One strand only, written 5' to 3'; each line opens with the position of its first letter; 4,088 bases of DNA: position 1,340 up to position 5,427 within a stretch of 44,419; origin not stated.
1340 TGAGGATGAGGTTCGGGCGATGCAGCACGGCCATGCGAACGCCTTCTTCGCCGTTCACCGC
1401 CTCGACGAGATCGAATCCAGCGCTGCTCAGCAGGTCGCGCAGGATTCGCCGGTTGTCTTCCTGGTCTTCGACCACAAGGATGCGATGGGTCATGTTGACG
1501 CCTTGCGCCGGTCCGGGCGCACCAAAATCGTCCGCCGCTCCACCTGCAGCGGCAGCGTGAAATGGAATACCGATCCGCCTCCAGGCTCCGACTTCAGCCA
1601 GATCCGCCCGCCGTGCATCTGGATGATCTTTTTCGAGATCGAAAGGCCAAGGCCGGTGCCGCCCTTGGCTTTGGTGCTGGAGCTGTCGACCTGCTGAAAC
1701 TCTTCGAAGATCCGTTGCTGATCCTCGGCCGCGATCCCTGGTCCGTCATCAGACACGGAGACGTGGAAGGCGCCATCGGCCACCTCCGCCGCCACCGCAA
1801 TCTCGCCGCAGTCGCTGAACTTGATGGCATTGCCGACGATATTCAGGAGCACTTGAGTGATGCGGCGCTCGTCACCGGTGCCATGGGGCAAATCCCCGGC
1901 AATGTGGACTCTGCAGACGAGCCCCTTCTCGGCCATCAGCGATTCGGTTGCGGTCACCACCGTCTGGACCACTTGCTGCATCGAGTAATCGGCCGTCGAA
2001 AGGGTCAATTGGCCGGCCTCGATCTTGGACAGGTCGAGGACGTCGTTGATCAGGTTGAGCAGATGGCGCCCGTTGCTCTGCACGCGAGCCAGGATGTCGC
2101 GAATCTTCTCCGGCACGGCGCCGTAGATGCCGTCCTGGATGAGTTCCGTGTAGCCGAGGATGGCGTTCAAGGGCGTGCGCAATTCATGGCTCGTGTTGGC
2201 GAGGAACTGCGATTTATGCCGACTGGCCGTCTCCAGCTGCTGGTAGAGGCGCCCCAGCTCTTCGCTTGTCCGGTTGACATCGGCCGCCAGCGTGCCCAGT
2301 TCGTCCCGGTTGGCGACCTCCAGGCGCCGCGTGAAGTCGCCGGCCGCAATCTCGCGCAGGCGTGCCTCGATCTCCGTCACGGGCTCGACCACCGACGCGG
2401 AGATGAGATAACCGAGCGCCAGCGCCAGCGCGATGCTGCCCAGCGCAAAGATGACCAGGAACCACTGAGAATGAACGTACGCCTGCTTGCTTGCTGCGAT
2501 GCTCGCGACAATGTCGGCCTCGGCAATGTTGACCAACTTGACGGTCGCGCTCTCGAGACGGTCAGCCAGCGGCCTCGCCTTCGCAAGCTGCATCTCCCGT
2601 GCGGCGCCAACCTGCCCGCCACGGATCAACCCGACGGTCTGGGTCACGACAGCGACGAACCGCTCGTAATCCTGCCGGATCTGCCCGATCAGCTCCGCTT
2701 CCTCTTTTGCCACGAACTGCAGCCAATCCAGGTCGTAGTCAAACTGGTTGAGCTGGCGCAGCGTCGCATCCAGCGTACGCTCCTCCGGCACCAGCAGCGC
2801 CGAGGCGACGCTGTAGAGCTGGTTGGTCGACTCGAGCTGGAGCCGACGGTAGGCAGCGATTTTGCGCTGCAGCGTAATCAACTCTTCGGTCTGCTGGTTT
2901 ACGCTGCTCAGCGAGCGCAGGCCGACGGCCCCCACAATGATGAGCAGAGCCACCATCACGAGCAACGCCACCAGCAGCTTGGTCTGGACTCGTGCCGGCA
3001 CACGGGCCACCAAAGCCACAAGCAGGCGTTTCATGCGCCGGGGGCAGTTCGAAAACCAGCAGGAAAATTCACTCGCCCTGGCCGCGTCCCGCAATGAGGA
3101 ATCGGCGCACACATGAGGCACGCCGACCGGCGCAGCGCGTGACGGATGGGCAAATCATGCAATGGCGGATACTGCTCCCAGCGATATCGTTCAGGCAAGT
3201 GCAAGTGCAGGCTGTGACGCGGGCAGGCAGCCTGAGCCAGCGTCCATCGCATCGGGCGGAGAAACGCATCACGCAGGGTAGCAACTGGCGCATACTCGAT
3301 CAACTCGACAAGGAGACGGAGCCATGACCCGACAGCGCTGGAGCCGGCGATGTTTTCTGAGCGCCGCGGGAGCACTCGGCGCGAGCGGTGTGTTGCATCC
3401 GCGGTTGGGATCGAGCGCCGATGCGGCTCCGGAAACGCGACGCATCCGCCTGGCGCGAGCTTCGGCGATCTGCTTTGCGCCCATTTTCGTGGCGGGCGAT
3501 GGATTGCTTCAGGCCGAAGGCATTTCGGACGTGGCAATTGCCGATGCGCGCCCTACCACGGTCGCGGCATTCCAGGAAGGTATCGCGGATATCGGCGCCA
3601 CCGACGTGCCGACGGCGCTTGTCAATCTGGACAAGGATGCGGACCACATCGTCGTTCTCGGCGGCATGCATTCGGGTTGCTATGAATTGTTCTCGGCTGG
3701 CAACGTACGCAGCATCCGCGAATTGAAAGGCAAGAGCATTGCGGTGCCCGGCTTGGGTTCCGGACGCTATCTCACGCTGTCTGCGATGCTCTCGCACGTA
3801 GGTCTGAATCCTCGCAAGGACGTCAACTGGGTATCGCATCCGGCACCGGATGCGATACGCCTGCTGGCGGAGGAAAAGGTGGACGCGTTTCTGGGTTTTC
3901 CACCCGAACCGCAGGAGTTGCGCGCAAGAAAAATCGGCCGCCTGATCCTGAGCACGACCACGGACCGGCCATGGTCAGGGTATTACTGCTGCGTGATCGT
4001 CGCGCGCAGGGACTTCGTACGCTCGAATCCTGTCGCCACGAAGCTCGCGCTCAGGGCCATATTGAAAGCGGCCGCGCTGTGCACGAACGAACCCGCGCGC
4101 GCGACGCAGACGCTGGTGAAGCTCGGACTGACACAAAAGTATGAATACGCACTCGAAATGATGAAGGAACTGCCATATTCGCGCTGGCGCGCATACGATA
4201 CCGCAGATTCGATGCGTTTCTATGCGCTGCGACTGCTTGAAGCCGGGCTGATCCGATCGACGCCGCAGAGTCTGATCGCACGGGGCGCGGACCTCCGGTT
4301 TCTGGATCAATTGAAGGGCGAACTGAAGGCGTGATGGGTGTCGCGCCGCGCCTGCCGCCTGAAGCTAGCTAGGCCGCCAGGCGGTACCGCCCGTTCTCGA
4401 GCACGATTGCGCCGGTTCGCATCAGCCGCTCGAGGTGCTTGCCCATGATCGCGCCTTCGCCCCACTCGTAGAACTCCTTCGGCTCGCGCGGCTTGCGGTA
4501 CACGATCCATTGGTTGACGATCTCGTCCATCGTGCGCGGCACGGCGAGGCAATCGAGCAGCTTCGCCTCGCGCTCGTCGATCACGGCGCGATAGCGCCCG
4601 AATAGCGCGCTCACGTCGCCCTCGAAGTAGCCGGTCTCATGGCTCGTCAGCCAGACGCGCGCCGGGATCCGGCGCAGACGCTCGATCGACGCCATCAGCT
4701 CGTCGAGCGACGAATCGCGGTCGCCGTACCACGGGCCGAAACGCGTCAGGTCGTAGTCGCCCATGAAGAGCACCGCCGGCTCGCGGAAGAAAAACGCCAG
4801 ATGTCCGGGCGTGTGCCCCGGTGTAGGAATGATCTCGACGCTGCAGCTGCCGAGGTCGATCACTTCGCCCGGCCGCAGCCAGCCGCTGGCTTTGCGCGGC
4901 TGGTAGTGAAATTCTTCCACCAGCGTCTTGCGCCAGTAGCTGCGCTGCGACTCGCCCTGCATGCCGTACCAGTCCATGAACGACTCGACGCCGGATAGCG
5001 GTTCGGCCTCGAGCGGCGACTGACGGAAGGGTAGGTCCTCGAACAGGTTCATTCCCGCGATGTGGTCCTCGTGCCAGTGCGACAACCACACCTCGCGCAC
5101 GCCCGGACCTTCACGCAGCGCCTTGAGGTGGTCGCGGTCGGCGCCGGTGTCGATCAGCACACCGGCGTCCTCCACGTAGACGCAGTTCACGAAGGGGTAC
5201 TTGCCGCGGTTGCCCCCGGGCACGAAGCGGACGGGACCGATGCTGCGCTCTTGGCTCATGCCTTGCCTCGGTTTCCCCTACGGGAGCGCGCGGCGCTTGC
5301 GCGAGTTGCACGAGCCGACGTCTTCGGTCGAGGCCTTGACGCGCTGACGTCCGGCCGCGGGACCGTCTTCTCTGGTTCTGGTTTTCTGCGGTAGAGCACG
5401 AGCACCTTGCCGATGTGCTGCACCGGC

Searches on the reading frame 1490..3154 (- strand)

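Call 52: search_protein_families(library=pfam, proteins=[window:1490-3154:-], max_evalue=0.001)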
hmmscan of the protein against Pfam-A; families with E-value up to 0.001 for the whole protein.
window:1490-3154:- (554 aa): 5 families
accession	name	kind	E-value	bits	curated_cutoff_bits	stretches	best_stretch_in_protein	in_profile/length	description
PF02518.31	HATPase_c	-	4.1e-34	117.8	26.4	1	427-537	1-110/111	Histidine kinase-, DNA gyrase B-, and HSP90-like ATPase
PF00512.31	HisKA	-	4.9e-22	78.2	26.9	1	314-381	2-66/66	His Kinase A (phospho-acceptor) domain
PF00672.30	HAMP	-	7.7e-11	42.6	25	1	251-300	2-51/53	HAMP domain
PF12729.13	4HB_MCP_1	-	7.7e-10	39.1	27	1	55-212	3-167/181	Four helix bundle sensory module for signal transduction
PF02203.21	TarH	-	1.2e-07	32.2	25.2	1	55-210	6-172/177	Tar ligand binding domain homologue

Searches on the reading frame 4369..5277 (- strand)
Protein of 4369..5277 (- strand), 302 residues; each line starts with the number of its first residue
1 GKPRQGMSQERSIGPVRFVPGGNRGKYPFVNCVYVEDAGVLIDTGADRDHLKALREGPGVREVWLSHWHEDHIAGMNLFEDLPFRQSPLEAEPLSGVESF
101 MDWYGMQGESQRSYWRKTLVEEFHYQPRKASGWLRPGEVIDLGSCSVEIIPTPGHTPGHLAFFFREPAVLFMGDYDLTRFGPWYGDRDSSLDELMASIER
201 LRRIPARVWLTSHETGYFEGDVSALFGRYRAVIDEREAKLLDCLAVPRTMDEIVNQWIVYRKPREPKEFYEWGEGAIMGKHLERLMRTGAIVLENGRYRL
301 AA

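Call 52: search_protein_families(library=pfam, proteins=[window:4369-5277:-], max_evalue=0.001)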
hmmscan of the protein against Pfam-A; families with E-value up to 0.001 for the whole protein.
window:4369-5277:- (302 aa): 1 family
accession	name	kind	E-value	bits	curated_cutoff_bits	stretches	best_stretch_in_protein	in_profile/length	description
PF00753.33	Lactamase_B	-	2.3e-19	70.6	22.7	1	29-213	5-196/196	Metallo-beta-lactamase superfamily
